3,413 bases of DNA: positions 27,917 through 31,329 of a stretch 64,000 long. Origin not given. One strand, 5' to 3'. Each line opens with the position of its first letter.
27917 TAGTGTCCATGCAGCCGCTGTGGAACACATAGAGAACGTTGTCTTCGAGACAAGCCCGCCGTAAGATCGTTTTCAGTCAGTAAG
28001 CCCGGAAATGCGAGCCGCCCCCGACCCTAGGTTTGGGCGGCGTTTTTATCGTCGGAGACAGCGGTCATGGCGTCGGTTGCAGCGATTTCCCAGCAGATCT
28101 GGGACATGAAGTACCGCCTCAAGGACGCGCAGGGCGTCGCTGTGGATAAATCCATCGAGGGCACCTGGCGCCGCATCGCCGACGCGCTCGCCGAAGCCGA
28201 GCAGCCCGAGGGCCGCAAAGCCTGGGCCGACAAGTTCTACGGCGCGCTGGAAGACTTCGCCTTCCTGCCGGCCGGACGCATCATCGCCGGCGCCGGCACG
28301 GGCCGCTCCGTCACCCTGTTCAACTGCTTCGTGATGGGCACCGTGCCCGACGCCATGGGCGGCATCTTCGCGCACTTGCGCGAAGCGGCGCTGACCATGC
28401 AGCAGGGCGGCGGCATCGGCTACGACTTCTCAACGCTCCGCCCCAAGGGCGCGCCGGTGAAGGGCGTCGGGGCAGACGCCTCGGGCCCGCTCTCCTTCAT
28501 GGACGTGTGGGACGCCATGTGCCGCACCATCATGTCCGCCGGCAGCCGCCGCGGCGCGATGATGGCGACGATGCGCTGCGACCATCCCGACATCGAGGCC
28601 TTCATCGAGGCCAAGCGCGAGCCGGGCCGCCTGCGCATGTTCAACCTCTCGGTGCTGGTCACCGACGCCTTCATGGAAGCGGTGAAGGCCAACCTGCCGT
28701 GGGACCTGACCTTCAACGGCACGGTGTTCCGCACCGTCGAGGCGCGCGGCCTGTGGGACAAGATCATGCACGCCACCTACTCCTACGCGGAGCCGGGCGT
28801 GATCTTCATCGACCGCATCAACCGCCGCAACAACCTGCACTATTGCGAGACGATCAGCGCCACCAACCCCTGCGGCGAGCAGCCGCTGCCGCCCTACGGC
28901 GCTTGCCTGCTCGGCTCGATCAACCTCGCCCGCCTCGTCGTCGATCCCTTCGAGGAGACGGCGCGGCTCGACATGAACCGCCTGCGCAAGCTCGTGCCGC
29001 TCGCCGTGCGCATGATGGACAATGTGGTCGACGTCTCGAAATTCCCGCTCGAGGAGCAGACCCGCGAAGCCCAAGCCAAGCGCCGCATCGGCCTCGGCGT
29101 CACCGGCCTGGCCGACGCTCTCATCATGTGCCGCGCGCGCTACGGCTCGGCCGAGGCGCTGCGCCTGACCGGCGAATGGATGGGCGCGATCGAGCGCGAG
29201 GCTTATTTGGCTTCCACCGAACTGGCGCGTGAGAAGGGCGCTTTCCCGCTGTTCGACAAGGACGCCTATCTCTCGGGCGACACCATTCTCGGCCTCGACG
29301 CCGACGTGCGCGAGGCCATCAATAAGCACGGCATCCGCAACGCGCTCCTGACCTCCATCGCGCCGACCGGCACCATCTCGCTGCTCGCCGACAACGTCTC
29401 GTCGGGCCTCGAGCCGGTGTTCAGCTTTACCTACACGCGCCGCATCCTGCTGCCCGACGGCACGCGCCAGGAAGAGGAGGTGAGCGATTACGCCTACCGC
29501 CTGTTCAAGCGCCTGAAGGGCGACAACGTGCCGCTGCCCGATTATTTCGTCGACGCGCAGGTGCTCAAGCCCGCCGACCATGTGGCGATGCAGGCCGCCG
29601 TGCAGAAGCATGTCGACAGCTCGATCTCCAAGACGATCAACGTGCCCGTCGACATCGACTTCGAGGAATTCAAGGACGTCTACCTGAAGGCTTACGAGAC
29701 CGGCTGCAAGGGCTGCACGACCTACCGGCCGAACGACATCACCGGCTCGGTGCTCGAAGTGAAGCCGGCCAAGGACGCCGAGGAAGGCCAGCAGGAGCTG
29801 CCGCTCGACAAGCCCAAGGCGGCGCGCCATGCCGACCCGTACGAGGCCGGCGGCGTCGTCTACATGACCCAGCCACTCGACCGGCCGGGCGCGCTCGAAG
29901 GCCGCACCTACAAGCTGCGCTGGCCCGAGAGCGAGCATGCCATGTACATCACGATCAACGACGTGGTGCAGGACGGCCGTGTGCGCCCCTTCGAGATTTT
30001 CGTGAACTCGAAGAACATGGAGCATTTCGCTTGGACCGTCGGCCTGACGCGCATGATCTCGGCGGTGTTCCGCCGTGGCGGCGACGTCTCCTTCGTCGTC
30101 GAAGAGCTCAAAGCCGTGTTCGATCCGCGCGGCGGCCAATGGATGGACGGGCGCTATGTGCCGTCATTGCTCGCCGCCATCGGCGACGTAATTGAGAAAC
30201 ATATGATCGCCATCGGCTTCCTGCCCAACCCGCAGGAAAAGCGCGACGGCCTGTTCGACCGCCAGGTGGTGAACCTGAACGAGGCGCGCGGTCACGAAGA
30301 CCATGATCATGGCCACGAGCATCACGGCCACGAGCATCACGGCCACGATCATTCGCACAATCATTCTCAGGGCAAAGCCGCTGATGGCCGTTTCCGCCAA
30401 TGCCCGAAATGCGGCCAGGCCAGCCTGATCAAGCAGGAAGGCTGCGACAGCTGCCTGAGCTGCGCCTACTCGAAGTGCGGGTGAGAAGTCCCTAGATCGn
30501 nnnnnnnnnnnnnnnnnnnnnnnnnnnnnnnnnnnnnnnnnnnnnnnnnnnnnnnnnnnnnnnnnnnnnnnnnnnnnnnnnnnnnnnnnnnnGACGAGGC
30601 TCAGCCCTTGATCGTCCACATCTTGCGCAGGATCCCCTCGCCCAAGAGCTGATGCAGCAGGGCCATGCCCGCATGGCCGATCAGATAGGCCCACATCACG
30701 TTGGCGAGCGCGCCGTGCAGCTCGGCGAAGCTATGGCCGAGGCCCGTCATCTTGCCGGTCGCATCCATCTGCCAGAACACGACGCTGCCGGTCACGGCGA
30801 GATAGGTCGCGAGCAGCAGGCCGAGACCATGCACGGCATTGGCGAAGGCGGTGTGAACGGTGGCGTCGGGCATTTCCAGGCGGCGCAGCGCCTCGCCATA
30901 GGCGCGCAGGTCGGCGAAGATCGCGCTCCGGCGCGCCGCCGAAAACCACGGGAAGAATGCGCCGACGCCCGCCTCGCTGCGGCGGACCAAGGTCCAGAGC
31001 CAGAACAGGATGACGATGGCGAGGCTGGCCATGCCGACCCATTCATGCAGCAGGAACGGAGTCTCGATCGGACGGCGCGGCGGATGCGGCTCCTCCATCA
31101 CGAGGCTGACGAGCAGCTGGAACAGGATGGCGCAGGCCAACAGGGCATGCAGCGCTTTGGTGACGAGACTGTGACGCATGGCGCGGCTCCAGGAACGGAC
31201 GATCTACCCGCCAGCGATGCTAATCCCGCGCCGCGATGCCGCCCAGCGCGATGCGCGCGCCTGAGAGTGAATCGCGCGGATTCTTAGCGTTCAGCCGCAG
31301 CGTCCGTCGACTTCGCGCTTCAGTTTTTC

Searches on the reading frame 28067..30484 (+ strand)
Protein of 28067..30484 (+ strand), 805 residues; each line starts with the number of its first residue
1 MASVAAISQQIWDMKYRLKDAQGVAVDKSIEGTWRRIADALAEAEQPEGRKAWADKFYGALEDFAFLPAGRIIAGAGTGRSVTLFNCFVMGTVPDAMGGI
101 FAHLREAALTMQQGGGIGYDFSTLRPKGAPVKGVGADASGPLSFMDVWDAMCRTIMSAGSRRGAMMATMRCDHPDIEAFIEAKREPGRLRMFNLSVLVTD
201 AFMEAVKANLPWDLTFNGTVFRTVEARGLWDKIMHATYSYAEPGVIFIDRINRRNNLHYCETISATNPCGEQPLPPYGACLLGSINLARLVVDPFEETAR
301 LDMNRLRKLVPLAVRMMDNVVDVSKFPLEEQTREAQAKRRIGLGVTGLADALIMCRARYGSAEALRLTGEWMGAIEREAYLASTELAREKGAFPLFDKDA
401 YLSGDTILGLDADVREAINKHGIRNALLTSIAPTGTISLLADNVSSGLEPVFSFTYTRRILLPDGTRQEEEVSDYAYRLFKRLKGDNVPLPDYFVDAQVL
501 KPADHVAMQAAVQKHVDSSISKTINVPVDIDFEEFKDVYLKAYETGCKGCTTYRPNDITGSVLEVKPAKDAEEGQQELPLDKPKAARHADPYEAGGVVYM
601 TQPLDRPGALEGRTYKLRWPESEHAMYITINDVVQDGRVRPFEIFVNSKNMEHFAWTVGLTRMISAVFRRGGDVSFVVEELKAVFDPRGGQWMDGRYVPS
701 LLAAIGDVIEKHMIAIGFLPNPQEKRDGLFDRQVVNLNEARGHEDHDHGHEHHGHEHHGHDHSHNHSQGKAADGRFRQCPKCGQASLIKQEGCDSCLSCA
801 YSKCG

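Call 5: search_protein_families(library=ncbifam, proteins=[window:28067-30484:+])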
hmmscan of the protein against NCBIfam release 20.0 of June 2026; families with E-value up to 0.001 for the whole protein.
window:28067-30484:+ (805 aa): 21 families
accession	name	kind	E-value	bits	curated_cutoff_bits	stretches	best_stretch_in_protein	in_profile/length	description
TIGR02504.1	NrdJ_Z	equivalog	2.5e-176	587.8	399.95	1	9-556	2-599/606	adenosylcobalamin-dependent ribonucleoside-diphosphate reductase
NF006417.0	PRK08665.1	equivalog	2.9e-168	561.5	961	1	5-805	13-759/759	vitamin B12-dependent ribonucleotide reductase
NF005401.0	PRK06948.1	subfamily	2.2e-154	515.4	906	1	28-571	31-598/604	ribonucleotide reductase-like protein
NF005991.0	PRK08115.1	equivalog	2.3e-116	389.8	854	2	214-572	423-786/858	vitamin B12-dependent ribonucleotide reductase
NF005010.0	PRK06406.1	subfamily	7.5e-110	368.4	1125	1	24-569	192-731/771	vitamin B12-dependent ribonucleotide reductase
TIGR02506.1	NrdE_NrdA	equivalog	4e-87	293.1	341.05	2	223-549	247-609/616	ribonucleoside-diphosphate reductase subunit alpha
NF005122.0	PRK06556.1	equivalog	4.2e-78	263.1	859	4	193-399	289-493/960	vitamin B12-dependent ribonucleotide reductase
NF006207.0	PRK08332.1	equivalog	8.6e-71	238.7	2400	2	268-569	1241-1568/1684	vitamin B12-dependent ribonucleotide reductase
NF005736.0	PRK07562.1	equivalog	9.4e-61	205.6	1737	4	193-400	398-604/1222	vitamin B12-dependent ribonucleotide reductase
NF006577.0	PRK09102.1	equivalog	1.3e-57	195.4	620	1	28-460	42-457/604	ribonucleoside-diphosphate reductase subunit alpha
NF005544.0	PRK07207.1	equivalog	6.2e-57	193.1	965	2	219-458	538-797/965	ribonucleoside-diphosphate reductase subunit alpha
NF005101.0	PRK06539.1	equivalog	2.8e-56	191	988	2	220-458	392-648/822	ribonucleoside-diphosphate reductase subunit alpha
NF006279.0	PRK08447.1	equivalog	1.9e-50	172.1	1082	2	15-214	148-346/789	ribonucleoside-diphosphate reductase subunit alpha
NF006665.0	PRK09209.1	equivalog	1.1e-49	169.4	1057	2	278-558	489-751/761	ribonucleoside-diphosphate reductase subunit alpha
NF009029.0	PRK12365.1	equivalog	2.8e-44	151.4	1350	2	220-457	622-879/1046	ribonucleoside-diphosphate reductase subunit alpha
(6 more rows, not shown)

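Call 7: find_related_loci(query=window:28067-30484:+, collection=genome_contigs, flank=3000)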
Query window:28067-30484:+ (805 aa) in genome_contigs; peptide patterns used: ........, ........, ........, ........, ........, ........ (x = any residue, [..] = any of these).
600 stretches matched a pattern (row limit reached: there are more); 571 encode a relative of the query (tblastn E <= 1e-3); the best 80 are kept; 80 distinct loci.
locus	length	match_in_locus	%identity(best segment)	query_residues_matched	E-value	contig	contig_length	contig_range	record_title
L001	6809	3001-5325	73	1-805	0e+0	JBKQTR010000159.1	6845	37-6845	MAG: Stellaceae bacterium isolate MHr2D2E2F__bin_5 MHr2D2E2F_000000091801, whole genome shotgun sequence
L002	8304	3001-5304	73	1-805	0e+0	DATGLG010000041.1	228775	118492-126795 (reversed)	MAG TPA_asm: Alphaproteobacteria bacterium isolate SMAG_U9880 k141_272118, whole genome shotgun sequence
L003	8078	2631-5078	72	1-805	0e+0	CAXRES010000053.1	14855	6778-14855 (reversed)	MAG: Alphaproteobacteria bacterium isolate CJ01B_4.108 genome assembly, contig: k141_1309547, whole genome shotgun seque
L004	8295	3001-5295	73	1-802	0e+0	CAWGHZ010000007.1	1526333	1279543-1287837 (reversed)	MAG: uncultured Alphaproteobacteria bacterium isolate MFD02416.bin.3.171 genome assembly, contig: contig_9286, whole gen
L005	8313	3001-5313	73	1-805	0e+0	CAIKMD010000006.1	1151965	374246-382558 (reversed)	MAG: uncultured Rhodospirillales bacterium isolate Umea3_bin-2224 genome assembly, contig: bin-2224:06/11, whole genome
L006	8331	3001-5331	72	1-805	0e+0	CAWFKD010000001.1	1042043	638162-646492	MAG: uncultured Alphaproteobacteria bacterium isolate MFD02242.bin.2.142 genome assembly, contig: contig_10032, whole ge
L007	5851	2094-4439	72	1-805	0e+0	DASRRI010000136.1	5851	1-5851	MAG TPA_asm: Dongiaceae bacterium isolate SMAG_U4637 k141_2309651, whole genome shotgun sequence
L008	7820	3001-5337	72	1-805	0e+0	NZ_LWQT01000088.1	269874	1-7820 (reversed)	Paramagnetospirillum marisnigri strain SP-1 NODE_5_length_269874_cov_98.5375_ID_2869, whole genome shotgun sequence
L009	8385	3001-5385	71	1-805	0e+0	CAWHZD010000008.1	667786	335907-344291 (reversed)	MAG: uncultured Alphaproteobacteria bacterium isolate MFD04463.bin.1.126 genome assembly, contig: contig_5554, whole gen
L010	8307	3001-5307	70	1-805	0e+0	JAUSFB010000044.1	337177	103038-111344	MAG: Phaeospirillum sp. isolate E14_maxbin.268 E14_k141_1244332, whole genome shotgun sequence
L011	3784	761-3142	71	1-805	0e+0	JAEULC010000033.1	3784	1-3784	MAG: Rhodospirillales bacterium isolate new MAG-111 k141_1078812, whole genome shotgun sequence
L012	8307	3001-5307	71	1-804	0e+0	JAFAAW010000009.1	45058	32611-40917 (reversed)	MAG: Proteobacteria bacterium isolate OH_PFB_97 k127_1474548, whole genome shotgun sequence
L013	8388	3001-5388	71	1-805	0e+0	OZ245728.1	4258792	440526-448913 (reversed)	MAG: Rhodospirillales bacterium isolate 3ef33bf5-f570-4a55-9d2c-ce20fd512375 genome assembly, chromosome: 1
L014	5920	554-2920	70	1-805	0e+0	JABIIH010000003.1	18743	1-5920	MAG: Rhodospirillaceae bacterium isolate SI053_bin87 k141_1584726, whole genome shotgun sequence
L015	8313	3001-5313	72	1-804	0e+0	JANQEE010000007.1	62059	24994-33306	MAG: Minwuiaceae bacterium isolate PL23a_bin.115 k99_5130332, whole genome shotgun sequence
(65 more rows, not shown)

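Call 17: find_encoding_contigs(protein=window:28067-30484:+, flank=2000, max_places=6)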
Protein window:28067-30484:+ (805 aa): no gene with exactly this product is on record in the collection.

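Call 18: find_homologous_proteins(query=window:28067-30484:+, max_evalue=1e-100)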
Query window:28067-30484:+ (805 aa): 8000 proteins with E <= 1e-100 among 8000 candidates; the best 120 are listed.
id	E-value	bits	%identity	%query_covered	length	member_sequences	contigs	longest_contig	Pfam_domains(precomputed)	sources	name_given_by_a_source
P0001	0.0e+0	1817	98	100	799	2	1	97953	PF02867.21,PF00317.27,PF12637.15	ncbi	-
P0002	0.0e+0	1703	92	100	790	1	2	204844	PF02867.21,PF00317.27,PF12637.15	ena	-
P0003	0.0e+0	1642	89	100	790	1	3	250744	PF02867.21,PF00317.27,PF12637.15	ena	-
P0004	0.0e+0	1642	88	100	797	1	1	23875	PF02867.21,PF00317.27,PF12637.15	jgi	-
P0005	0.0e+0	1642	88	100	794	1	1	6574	PF02867.21,PF00317.27,PF12637.15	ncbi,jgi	jgi:ribonucleoside-diphosphate reductase alpha chain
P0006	0.0e+0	1637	88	100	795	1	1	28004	PF02867.21,PF00317.27,PF12637.15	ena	-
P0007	0.0e+0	1637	88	100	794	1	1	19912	PF02867.21,PF00317.27,PF12637.15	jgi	-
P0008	0.0e+0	1637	88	100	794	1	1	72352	PF02867.21,PF00317.27,PF12637.15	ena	-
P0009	0.0e+0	1636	88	100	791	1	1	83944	PF02867.21,PF00317.27,PF12637.15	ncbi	-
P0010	0.0e+0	1635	88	100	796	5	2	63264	PF02867.21,PF00317.27,PF12637.15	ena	-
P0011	0.0e+0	1635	88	100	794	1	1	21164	PF02867.21,PF00317.27,PF12637.15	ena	-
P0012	0.0e+0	1633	88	100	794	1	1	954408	PF02867.21,PF00317.27,PF12637.15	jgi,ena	-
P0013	0.0e+0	1627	87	100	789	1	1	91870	PF02867.21,PF00317.27,PF12637.15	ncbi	ncbi:MAG TPA: adenosylcobalamin-dependent ribonucleoside-diphosphate reductase [Alphaproteobacteria 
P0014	0.0e+0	1627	87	100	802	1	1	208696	PF02867.21,PF00317.27,PF12637.15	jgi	jgi:ribonucleoside-diphosphate reductase alpha chain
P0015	0.0e+0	1609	88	100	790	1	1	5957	PF02867.21,PF00317.27,PF12637.15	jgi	jgi:ribonucleoside-diphosphate reductase alpha chain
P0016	0.0e+0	1466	80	100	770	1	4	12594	PF02867.21,PF00317.27,PF12637.15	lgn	-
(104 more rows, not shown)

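Call 19: find_encoding_contigs(protein=P0001, flank=1500, max_places=2)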
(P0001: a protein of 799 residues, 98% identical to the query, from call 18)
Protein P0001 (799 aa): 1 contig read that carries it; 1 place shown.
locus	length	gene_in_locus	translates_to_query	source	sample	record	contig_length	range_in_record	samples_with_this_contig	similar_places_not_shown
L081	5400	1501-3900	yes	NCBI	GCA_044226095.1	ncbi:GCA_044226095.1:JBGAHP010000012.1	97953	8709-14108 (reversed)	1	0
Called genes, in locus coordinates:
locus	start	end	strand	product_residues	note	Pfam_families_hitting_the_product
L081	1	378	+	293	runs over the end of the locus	PF00528:BPD_transp_1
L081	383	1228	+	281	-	PF00528:BPD_transp_1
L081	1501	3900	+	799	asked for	PF00317:Ribonuc_red_lgN, PF02867:Ribonuc_red_lgC, PF12637:TSCPD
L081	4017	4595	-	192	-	PF01292:Ni_hydr_CYTB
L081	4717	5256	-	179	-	PF04752:ChaC, PF06094:GGACT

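Call 20: find_encoding_contigs(protein=P0002, flank=1500, max_places=2)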
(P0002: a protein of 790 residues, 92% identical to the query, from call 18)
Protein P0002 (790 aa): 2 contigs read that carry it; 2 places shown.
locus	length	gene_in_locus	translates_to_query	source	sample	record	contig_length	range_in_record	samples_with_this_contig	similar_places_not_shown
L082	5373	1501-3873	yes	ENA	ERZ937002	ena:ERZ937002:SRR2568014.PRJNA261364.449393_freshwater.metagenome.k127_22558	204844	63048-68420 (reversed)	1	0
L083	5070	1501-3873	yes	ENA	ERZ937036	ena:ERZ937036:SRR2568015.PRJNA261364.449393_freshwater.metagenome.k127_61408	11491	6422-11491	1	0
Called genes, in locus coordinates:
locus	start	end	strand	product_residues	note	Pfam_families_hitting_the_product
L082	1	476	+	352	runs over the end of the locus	PF03401:TctC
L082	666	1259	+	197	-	-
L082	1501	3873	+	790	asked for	PF00317:Ribonuc_red_lgN, PF02867:Ribonuc_red_lgC, PF12637:TSCPD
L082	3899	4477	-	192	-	PF01292:Ni_hydr_CYTB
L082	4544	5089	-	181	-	PF04752:ChaC, PF06094:GGACT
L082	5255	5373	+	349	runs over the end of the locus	PF09898:DUF2125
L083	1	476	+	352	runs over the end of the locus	PF03401:TctC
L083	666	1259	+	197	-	-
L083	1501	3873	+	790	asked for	PF00317:Ribonuc_red_lgN, PF02867:Ribonuc_red_lgC, PF12637:TSCPD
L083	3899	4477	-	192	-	PF01292:Ni_hydr_CYTB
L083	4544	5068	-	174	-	?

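Call 21: find_encoding_contigs(protein=P0003, flank=1500, max_places=2)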
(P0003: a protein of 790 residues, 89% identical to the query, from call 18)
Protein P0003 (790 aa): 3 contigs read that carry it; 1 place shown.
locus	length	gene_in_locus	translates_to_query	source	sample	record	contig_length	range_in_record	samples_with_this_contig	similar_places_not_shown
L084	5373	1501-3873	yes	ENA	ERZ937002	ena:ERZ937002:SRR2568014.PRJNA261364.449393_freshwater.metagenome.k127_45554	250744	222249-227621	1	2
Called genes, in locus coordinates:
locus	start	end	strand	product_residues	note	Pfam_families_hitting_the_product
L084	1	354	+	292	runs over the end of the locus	PF00528:BPD_transp_1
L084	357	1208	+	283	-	PF00528:BPD_transp_1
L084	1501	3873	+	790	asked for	PF00317:Ribonuc_red_lgN, PF02867:Ribonuc_red_lgC, PF12637:TSCPD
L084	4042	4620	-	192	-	PF01292:Ni_hydr_CYTB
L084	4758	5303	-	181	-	PF04752:ChaC, PF06094:GGACT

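Call 22: find_encoding_contigs(protein=P0012, flank=1500, max_places=2)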
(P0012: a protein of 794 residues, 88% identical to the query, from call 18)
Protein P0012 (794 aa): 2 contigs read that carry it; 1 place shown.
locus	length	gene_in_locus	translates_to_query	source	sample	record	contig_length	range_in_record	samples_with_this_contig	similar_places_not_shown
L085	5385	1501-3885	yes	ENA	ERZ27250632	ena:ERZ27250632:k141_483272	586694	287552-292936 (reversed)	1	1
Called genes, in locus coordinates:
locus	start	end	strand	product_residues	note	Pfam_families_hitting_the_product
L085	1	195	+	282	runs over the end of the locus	PF00528:BPD_transp_1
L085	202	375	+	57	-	-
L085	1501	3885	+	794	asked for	PF00317:Ribonuc_red_lgN, PF02867:Ribonuc_red_lgC, PF12637:TSCPD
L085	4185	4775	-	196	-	PF01292:Ni_hydr_CYTB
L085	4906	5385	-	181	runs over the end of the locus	PF04752:ChaC, PF06094:GGACT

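Call 23: find_encoding_contigs(protein=P0009, flank=1500, max_places=1)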
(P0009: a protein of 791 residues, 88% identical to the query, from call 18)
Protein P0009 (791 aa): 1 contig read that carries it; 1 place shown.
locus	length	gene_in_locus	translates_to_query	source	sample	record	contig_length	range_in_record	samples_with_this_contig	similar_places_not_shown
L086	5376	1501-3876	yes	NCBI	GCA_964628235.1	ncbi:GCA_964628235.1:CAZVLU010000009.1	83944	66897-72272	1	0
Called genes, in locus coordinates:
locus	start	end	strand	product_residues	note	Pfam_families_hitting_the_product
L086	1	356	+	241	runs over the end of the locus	-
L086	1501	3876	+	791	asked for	PF00317:Ribonuc_red_lgN, PF02867:Ribonuc_red_lgC, PF12637:TSCPD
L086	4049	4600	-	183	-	PF04752:ChaC, PF06094:GGACT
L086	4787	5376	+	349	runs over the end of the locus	PF09898:DUF2125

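Call 24: find_encoding_contigs(protein=P0013, flank=1500, max_places=1)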
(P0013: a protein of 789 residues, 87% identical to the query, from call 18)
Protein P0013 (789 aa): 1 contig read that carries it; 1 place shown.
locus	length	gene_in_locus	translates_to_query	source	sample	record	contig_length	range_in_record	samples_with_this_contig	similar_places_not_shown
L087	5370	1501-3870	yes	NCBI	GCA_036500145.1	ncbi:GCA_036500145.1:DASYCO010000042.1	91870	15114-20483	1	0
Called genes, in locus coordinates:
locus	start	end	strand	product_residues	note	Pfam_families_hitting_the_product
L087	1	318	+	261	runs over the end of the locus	PF00528:BPD_transp_1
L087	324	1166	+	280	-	PF00528:BPD_transp_1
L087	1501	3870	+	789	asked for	PF00317:Ribonuc_red_lgN, PF02867:Ribonuc_red_lgC, PF12637:TSCPD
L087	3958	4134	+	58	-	-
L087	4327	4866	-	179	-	PF04752:ChaC, PF06094:GGACT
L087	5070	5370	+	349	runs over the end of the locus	PF09898:DUF2125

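Call 25: find_encoding_contigs(protein=P0014, flank=1500, max_places=1)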
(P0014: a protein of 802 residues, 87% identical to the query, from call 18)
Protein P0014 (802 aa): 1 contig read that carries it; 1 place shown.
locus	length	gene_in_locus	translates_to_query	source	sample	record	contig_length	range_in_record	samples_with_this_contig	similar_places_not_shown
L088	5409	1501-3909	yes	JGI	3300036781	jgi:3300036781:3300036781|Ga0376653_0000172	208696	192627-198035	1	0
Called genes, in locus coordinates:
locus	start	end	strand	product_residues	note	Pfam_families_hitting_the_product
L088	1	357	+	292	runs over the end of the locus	PF00528:BPD_transp_1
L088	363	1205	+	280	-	PF00528:BPD_transp_1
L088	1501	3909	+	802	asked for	PF00317:Ribonuc_red_lgN, PF02867:Ribonuc_red_lgC, PF12637:TSCPD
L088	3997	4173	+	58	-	-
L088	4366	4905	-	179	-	PF04752:ChaC, PF06094:GGACT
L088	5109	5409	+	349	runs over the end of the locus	PF09898:DUF2125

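Call 26: find_encoding_contigs(protein=P0016, flank=1500, max_places=1)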
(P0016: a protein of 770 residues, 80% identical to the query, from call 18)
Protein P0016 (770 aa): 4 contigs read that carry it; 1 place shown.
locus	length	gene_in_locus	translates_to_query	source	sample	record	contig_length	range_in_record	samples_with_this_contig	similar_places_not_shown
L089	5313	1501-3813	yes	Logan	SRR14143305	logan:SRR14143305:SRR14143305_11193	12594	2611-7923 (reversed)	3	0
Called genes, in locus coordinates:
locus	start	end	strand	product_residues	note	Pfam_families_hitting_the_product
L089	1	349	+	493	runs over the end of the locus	PF25145:NfeD1b_N, PF24961:NfeD_membrane, PF01957:NfeD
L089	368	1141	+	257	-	PF01145:Band_7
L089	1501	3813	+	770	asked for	PF00317:Ribonuc_red_lgN, PF02867:Ribonuc_red_lgC, PF12637:TSCPD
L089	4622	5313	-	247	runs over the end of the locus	PF01738:DLH, PF08840:BAAT_C (faint), PF00326:Peptidase_S9 (weak)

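Call 29: find_related_loci(query=window:28067-30484:+, collection=metagenome_contigs, flank=1200)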
Query window:28067-30484:+ (805 aa) in metagenome_contigs; peptide patterns used: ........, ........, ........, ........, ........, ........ (x = any residue, [..] = any of these).
600 stretches matched a pattern (row limit reached: there are more); 561 encode a relative of the query (tblastn E <= 1e-3); the best 80 are kept; 80 distinct loci.
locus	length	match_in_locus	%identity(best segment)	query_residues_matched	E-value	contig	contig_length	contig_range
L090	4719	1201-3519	75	1-805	0e+0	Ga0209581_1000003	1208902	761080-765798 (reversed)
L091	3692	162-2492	74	1-805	0e+0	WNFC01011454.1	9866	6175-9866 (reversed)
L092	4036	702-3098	73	1-805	0e+0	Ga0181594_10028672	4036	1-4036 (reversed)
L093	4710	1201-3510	72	1-805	0e+0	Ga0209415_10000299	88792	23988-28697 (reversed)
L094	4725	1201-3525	72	1-805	0e+0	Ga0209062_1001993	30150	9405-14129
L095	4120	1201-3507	72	1-805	0e+0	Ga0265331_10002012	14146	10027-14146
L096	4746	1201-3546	72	1-804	0e+0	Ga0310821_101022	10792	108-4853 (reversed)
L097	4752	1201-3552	72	1-805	0e+0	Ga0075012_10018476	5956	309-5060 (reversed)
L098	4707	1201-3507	72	1-804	0e+0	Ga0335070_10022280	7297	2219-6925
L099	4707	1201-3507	71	1-804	0e+0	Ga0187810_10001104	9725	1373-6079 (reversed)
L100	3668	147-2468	70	4-805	0e+0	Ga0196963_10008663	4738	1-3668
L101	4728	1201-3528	72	1-805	0e+0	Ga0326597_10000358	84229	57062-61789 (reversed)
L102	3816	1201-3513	73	1-805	0e+0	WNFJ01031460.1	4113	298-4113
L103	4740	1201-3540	71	1-805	0e+0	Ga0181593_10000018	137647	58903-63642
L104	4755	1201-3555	72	1-805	0e+0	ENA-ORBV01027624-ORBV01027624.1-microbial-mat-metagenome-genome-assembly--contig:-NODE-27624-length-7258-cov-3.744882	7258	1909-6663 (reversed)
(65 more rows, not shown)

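Call 83: list_cluster_members(proteins=[P0001, P0009, P0013])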
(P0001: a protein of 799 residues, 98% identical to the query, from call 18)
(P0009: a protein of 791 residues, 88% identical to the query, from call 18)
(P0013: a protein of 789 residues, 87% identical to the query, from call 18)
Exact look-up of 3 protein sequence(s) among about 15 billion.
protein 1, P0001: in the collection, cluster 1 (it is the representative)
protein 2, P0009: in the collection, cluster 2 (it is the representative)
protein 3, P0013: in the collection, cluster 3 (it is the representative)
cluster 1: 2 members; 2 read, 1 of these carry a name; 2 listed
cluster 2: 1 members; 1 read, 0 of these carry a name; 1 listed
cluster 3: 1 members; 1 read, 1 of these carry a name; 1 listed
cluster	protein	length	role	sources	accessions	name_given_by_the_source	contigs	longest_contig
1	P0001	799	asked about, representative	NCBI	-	-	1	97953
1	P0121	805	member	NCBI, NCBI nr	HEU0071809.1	MAG TPA: adenosylcobalamin-dependent ribonucleoside-diphosphate reductase ... | adenosylcobalamin-dependent ribonucleoside-diphosphate reductase [Alphaproteobacteria ...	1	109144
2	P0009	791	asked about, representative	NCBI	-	-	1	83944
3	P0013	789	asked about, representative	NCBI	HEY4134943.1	MAG TPA: adenosylcobalamin-dependent ribonucleoside-diphosphate reductase ...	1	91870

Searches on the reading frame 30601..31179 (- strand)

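Call 5: search_protein_families(library=ncbifam, proteins=[window:30601-31179:-])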
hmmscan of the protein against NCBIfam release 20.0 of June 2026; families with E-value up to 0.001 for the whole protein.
window:30601-31179:- (192 aa): 0 families

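Call 46: search_protein_families(library=pfam, proteins=[window:30601-31179:-])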
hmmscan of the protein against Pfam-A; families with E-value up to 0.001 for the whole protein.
window:30601-31179:- (192 aa): 1 family
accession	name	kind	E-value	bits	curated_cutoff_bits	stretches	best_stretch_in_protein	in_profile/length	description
PF01292.26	Ni_hydr_CYTB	-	8.3e-22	78.3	30.1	1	2-189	1-178/179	Prokaryotic cytochrome b561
